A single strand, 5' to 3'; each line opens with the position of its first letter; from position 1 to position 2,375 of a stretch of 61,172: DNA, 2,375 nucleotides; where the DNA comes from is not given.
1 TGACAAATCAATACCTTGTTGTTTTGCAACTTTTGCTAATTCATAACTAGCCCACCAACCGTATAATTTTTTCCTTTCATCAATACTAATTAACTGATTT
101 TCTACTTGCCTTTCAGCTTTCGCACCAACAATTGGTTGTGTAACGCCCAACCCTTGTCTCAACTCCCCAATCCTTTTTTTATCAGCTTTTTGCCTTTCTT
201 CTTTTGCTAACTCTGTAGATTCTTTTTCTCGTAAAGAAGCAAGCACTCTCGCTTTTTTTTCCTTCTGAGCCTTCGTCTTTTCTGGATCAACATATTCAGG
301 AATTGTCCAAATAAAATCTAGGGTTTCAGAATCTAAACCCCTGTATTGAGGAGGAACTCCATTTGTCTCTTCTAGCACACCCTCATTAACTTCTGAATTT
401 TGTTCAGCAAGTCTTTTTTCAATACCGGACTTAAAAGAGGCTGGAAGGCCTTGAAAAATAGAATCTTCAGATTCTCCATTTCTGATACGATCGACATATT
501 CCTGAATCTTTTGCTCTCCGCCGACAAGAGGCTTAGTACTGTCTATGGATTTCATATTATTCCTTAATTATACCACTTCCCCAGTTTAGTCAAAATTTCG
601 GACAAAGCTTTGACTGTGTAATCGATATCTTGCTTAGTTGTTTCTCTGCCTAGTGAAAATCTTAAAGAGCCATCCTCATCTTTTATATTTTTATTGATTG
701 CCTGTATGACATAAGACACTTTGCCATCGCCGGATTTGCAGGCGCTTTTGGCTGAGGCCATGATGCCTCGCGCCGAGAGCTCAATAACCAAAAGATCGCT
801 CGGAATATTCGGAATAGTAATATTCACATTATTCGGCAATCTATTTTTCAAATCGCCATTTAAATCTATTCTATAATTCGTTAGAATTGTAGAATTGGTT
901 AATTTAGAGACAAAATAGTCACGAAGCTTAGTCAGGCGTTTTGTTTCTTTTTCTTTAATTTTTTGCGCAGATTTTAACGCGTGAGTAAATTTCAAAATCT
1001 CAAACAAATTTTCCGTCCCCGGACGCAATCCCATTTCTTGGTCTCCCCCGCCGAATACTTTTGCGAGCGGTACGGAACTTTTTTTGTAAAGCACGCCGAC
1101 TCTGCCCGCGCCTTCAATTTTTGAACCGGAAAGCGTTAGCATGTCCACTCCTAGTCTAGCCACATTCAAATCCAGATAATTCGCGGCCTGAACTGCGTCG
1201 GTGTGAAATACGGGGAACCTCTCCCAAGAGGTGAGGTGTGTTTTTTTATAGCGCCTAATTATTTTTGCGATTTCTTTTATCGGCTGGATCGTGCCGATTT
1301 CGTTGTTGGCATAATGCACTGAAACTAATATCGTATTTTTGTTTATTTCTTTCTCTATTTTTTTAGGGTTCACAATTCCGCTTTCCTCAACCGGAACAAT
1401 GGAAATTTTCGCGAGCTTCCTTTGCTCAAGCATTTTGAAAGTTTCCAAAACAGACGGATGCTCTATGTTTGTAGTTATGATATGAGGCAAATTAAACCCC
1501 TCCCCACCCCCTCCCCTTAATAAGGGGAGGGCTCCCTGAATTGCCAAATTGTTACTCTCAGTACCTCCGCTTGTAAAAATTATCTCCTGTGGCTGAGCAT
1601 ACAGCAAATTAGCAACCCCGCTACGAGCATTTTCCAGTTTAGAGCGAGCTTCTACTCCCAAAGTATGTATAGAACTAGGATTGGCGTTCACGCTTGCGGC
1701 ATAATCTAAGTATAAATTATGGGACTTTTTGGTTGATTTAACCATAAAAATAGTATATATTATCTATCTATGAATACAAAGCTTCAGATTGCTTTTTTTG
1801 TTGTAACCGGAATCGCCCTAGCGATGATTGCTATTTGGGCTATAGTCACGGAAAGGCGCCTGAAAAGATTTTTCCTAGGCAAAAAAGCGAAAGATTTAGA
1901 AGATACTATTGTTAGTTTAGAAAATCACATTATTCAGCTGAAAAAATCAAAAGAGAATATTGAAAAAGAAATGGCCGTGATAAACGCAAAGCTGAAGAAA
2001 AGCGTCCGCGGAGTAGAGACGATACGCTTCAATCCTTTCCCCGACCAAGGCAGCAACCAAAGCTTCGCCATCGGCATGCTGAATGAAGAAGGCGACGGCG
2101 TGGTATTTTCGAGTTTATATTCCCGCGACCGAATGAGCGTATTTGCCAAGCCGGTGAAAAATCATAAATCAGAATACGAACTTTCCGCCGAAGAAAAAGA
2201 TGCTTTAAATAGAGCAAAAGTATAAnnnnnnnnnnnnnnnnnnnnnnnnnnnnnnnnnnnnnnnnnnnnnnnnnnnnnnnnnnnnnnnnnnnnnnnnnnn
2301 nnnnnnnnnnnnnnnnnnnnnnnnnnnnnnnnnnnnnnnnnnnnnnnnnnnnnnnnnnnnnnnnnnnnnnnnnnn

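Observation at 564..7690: Mirror-image, diverged duplication of a nifS-DUF4446-infB-rbfA block pivoting on tRNA-Cys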

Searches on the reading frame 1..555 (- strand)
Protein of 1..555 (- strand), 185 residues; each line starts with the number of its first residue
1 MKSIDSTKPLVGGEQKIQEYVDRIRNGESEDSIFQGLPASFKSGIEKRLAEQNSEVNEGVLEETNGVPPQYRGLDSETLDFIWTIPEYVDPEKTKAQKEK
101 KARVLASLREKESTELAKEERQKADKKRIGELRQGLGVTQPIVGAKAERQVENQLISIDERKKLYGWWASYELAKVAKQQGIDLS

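Call 33: search_protein_families(library=pfam, proteins=[window:1-555:-], max_evalue=0.001)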
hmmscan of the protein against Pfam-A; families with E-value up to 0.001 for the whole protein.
window:1-555:- (185 aa): 0 families
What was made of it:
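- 1..555 (-): 5' part (185 codons) of an unannotated K/E-rich gene of population A. It runs off the contig end and is not mirrored in arm 2. No Pfam hit (call 33).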

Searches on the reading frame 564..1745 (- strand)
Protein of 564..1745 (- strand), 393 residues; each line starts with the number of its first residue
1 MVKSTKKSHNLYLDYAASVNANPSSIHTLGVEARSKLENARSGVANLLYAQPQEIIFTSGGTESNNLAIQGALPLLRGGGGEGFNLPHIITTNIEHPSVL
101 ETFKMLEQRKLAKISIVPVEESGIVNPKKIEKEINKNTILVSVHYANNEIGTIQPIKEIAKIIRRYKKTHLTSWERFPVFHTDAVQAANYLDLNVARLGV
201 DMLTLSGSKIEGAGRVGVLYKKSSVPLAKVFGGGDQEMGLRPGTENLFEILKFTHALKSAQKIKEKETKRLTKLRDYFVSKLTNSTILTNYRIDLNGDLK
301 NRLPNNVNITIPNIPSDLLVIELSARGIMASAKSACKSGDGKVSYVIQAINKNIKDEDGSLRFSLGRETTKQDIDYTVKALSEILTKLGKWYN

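Call 19: find_encoding_contigs(protein=window:564-1745:-, flank=10000, max_places=10)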
Protein window:564-1745:- (393 aa): 1 contig read that carries it; 1 place shown.
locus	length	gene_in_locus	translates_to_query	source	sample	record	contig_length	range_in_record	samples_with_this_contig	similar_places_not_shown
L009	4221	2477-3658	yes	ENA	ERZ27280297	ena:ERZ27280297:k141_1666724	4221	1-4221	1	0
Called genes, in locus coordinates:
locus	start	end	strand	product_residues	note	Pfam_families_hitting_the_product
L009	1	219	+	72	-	?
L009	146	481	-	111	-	PF02033:RBFA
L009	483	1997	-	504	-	PF00009:GTP_EFTU, PF00071:Ras (weak), PF01926:MMR_HSR1, PF08477:Roc (weak), PF22042:EF-G_D2, PF11987:IF-2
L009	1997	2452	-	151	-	PF14584:DUF4446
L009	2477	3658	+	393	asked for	PF00266:Aminotran_5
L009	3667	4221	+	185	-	?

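Call 33: search_protein_families(library=pfam, proteins=[window:564-1745:-], max_evalue=0.001)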
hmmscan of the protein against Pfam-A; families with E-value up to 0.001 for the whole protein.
window:564-1745:- (393 aa): 1 family
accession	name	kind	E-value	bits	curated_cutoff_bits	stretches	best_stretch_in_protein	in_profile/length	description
PF00266.25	Aminotran_5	-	1.7e-56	192.3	21.5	1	14-376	21-370/371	Aminotransferase class-V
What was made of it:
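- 564..1745 (-): nifS-like cysteine desulfurase, arm 1 (population A). Aminotran_5, E=1.7e-56 (call 33).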

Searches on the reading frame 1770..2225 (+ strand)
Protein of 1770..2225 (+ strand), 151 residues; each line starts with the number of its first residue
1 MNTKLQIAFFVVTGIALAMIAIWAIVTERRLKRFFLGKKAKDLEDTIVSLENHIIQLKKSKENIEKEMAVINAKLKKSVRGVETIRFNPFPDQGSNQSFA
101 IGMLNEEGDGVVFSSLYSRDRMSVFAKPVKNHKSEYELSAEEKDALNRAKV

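Call 33: search_protein_families(library=pfam, proteins=[window:1770-2225:+], max_evalue=0.001)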
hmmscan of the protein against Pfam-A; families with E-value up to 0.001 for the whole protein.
window:1770-2225:+ (151 aa): 1 family
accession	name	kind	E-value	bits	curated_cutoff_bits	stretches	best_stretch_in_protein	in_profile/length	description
PF14584.11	DUF4446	-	2.4e-36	125.4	27.4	1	8-149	8-149/150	Protein of unknown function (DUF4446)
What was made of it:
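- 1770..2225 (+): DUF4446 protein, arm 1. PF14584, E=2.4e-36 (call 33).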
